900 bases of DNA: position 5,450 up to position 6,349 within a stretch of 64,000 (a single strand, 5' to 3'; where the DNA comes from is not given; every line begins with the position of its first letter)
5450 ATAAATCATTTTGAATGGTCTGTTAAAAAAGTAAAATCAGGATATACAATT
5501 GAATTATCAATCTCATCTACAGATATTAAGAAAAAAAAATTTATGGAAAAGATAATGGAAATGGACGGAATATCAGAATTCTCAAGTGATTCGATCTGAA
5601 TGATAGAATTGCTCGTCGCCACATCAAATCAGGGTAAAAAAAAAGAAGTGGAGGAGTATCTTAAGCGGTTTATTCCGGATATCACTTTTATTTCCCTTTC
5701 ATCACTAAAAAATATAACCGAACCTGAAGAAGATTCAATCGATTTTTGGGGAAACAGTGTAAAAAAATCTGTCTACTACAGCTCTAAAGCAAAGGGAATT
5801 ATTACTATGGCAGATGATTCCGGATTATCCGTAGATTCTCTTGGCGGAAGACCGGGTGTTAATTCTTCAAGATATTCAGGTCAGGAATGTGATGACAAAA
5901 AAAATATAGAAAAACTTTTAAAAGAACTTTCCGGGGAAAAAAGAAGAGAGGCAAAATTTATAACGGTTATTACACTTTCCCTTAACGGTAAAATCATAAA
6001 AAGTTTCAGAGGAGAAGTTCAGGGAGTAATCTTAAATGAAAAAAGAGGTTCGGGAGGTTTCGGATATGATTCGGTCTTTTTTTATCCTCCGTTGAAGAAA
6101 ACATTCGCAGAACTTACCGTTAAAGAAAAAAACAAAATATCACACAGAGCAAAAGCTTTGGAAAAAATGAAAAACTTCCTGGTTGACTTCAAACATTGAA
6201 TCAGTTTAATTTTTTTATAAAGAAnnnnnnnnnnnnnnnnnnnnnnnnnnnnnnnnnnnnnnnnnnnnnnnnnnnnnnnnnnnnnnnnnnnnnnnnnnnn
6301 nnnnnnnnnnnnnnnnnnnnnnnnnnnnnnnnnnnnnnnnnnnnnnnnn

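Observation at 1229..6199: Seven-gene coupled operon: UDP-xylose-synthase-like SDR, radical SAM, Zn-ribbon SAM methyltransferase, UbiA prenyltransferase, MgtC, RdgB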

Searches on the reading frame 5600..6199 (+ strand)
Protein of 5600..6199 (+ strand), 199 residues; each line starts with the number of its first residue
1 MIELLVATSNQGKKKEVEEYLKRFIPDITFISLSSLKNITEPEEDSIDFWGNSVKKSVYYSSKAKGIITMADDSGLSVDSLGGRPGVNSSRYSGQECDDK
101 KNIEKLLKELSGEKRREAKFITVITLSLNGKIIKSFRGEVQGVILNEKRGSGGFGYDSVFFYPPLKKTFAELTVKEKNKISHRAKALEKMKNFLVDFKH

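Call 3: search_protein_families(library=pfam, proteins=[window:5600-6199:+], max_evalue=0.01)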
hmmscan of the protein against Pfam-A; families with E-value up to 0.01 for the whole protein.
window:5600-6199:+ (199 aa): 1 family
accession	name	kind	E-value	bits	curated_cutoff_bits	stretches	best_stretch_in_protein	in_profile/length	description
PF01725.21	Ham1p_like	-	3.8e-57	193.6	22.5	1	4-192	1-185/186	Ham1 family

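Call 4: search_protein_families(library=ncbifam, proteins=[window:5600-6199:+], max_evalue=0.01)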
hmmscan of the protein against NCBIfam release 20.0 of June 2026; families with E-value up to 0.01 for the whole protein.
window:5600-6199:+ (199 aa): 8 families
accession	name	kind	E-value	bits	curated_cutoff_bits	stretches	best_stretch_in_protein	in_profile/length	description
NF011397.0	PRK14822.1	equivalog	6e-64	215.1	234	1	2-195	2-194/201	XTP/dITP diphosphatase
TIGR00042.1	TIGR00042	equivalog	2.8e-50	170.3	145.35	1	4-194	2-183/184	RdgB/HAM1 family non-canonical purine NTP pyrophosphatase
NF011398.0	PRK14823.1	equivalog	1.6e-48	165.1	272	1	3-195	2-189/191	non-canonical purine NTP diphosphatase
NF011399.0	PRK14824.1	subfamily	1e-43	149.1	267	1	3-196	4-202/206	putative deoxyribonucleotide triphosphate pyrophosphatase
NF011401.0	PRK14826.1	equivalog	1.3e-42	145.7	268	1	2-196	9-218/226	putative deoxyribonucleotide triphosphate pyrophosphatase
NF011396.0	PRK14821.1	equivalog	8.2e-38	129.8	203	1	4-195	3-181/185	XTP/dITP diphosphatase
NF002698.0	PRK02491.1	equivalog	1.2e-35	123.1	301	1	4-191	130-317/328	nucleoside-triphosphate diphosphatase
NF011400.0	PRK14825.1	equivalog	5.3e-23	81.8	246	1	2-197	2-197/199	putative deoxyribonucleotide triphosphate pyrophosphatase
